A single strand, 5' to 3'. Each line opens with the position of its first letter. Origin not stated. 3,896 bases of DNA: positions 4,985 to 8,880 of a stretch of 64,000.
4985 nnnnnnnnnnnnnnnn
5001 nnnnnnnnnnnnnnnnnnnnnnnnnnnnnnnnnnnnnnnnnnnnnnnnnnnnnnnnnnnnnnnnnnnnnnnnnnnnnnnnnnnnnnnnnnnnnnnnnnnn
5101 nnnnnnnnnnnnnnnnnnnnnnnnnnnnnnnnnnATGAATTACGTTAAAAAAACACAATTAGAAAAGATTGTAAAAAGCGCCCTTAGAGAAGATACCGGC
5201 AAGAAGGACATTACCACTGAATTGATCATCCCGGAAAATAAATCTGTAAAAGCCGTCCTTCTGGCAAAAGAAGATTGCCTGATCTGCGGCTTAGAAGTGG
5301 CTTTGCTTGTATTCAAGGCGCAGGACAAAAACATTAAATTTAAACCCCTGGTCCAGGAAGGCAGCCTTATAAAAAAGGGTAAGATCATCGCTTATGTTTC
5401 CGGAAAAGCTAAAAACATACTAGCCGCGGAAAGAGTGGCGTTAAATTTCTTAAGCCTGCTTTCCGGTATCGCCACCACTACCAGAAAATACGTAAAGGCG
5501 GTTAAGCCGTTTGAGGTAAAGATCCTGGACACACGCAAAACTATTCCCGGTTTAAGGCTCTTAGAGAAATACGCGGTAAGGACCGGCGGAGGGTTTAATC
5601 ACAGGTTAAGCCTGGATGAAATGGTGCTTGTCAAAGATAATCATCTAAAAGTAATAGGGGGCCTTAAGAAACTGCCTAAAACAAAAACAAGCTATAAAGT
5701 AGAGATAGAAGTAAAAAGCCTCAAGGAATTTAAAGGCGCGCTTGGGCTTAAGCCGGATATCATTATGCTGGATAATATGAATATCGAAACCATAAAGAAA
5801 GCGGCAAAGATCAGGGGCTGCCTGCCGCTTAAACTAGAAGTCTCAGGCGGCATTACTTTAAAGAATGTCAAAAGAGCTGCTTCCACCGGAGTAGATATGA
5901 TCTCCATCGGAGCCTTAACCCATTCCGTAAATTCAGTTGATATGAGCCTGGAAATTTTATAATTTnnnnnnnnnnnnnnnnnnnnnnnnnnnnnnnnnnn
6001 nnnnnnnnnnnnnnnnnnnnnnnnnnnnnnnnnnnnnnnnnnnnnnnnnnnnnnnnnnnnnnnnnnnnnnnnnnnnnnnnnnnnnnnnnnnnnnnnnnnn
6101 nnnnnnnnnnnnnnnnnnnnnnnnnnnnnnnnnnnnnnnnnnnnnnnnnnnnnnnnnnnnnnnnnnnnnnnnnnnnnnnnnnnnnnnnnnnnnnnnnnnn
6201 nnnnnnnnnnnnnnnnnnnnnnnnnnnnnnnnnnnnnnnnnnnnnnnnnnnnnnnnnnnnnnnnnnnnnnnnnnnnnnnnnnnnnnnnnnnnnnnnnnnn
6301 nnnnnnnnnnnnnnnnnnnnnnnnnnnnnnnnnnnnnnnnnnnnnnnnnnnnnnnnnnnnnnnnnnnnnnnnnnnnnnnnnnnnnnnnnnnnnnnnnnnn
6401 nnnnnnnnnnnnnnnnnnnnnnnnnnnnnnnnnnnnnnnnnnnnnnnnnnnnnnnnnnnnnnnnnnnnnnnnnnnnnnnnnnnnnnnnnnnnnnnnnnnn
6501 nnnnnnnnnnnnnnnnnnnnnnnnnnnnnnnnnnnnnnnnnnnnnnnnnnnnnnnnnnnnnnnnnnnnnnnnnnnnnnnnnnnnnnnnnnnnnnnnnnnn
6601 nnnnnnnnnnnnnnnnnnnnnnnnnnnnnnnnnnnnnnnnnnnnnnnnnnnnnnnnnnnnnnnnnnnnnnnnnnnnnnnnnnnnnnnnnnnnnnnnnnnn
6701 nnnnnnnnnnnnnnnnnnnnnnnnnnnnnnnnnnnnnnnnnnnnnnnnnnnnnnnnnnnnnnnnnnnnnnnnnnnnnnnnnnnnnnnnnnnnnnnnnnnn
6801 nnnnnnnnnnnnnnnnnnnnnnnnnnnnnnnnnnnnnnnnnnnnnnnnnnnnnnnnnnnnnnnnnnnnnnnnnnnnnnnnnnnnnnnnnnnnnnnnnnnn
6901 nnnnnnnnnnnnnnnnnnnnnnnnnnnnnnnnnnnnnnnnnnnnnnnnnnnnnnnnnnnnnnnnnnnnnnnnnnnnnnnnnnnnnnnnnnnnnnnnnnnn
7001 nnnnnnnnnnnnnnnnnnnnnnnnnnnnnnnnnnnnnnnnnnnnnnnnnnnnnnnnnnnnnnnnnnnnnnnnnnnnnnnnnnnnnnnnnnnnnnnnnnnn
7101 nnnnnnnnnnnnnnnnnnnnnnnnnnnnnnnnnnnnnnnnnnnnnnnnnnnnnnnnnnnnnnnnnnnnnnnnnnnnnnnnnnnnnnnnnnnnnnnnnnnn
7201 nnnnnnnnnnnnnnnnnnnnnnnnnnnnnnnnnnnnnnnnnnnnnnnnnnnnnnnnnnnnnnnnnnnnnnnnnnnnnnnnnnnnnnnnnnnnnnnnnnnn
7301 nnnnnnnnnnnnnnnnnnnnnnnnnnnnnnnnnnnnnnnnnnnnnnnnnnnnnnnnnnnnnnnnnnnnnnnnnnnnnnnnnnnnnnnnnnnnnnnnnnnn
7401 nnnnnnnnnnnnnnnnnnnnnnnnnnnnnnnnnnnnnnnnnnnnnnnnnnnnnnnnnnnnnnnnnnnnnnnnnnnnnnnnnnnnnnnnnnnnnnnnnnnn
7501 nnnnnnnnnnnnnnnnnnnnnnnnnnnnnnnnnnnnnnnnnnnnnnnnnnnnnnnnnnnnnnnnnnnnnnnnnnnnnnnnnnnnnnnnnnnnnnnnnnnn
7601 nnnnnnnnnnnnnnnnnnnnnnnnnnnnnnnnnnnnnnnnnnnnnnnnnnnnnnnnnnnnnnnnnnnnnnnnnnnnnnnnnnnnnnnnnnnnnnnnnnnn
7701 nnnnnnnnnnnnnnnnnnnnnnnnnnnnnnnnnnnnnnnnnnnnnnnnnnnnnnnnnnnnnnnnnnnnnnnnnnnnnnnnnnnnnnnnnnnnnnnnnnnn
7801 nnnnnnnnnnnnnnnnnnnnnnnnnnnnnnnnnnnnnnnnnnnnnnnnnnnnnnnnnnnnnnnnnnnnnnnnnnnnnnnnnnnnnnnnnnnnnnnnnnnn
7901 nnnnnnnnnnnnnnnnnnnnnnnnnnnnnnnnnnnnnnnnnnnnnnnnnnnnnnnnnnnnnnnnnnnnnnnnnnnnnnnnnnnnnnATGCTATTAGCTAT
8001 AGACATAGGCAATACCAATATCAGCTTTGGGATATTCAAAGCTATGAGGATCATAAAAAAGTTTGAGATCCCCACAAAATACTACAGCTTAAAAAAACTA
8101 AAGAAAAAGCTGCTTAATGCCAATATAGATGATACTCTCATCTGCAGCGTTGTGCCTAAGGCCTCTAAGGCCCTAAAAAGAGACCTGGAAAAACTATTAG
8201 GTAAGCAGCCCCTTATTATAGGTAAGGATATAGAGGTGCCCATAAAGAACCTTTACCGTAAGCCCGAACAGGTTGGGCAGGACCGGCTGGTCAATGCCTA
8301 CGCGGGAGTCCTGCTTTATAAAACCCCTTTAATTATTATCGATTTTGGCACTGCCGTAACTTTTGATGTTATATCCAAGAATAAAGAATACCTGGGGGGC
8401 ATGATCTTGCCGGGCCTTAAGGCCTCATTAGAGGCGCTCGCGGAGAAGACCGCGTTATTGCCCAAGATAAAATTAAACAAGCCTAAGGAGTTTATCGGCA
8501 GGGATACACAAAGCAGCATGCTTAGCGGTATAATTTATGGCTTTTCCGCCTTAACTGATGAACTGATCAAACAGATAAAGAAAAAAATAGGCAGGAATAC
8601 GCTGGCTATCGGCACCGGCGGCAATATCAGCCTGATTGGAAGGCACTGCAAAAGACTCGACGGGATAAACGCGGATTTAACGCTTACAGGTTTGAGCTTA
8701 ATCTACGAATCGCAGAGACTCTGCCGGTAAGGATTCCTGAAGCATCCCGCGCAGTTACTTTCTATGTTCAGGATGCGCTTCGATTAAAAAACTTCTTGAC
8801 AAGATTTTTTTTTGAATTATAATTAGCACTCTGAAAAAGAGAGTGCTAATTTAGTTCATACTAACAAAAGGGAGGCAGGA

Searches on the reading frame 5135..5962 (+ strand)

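Call 68: search_protein_families(library=pfam, proteins=[window:5135-5962:+], max_evalue=0.00001)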
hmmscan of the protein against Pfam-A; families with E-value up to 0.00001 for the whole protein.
window:5135-5962:+ (275 aa): 2 families
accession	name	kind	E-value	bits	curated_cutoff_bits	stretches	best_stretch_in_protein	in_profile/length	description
PF01729.25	QRPTase_C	-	8.8e-56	188.7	23.1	1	112-273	1-169/169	Quinolinate phosphoribosyl transferase, C-terminal domain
PF02749.22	QRPTase_N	-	1.6e-22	79.9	27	1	25-110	1-82/82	Quinolinate phosphoribosyl transferase, N-terminal domain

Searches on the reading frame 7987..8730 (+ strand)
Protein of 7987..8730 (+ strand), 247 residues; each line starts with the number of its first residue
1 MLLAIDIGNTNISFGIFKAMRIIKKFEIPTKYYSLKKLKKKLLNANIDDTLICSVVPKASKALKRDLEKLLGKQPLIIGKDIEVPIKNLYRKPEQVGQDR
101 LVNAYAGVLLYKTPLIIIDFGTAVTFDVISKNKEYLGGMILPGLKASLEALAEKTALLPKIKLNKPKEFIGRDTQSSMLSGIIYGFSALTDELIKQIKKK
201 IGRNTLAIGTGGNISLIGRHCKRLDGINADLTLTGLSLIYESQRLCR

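Call 68: search_protein_families(library=pfam, proteins=[window:7987-8730:+], max_evalue=0.00001)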
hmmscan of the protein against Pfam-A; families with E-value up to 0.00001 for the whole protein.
window:7987-8730:+ (247 aa): 1 family
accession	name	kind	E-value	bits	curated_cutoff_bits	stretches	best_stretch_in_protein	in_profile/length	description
PF03309.20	Pan_kinase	-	7.6e-59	199.4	24.7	1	2-195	1-204/205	Type III pantothenate kinase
